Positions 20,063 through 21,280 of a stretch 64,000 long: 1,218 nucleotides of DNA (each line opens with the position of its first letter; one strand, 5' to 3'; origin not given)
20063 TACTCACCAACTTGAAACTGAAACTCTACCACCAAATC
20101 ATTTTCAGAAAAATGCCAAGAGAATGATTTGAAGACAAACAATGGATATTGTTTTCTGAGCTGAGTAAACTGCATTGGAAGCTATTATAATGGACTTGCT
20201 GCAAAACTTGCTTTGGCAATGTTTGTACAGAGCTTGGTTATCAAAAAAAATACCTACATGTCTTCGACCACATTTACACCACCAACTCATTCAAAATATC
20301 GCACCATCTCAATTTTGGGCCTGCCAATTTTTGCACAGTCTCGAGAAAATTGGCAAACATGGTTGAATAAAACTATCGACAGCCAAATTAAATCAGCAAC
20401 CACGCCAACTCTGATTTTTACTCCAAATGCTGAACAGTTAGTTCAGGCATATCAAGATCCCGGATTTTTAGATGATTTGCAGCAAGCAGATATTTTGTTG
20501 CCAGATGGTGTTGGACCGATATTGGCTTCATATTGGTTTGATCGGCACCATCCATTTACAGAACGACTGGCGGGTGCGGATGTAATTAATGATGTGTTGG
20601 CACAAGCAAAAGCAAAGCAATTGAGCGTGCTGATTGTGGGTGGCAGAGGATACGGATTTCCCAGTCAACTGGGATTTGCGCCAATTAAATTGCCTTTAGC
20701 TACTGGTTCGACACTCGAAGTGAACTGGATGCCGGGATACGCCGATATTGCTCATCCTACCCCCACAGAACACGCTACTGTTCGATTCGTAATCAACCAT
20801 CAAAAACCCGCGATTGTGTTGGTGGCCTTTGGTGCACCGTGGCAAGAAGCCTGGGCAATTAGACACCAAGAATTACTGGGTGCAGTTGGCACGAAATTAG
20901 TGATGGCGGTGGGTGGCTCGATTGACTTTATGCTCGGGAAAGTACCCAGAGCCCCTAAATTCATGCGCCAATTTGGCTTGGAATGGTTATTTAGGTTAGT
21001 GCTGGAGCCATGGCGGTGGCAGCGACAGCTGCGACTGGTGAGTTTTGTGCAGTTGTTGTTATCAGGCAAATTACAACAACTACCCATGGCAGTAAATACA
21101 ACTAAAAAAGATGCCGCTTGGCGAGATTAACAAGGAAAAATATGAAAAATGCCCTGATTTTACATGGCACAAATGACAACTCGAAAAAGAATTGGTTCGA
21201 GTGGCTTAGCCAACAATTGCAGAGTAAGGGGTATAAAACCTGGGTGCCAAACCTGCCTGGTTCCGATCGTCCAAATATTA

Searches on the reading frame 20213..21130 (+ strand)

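Call 63: search_protein_families(library=pfam, proteins=[window:20213-21130:+], max_evalue=0.001)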
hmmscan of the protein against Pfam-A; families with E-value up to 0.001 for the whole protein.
window:20213-21130:+ (305 aa): 1 family
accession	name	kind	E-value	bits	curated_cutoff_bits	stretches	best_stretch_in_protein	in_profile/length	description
PF03808.19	Glyco_tran_WecG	-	1.3e-36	126.4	27.4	1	92-272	1-167/168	Glycosyl transferase WecG/TagA/CpsF family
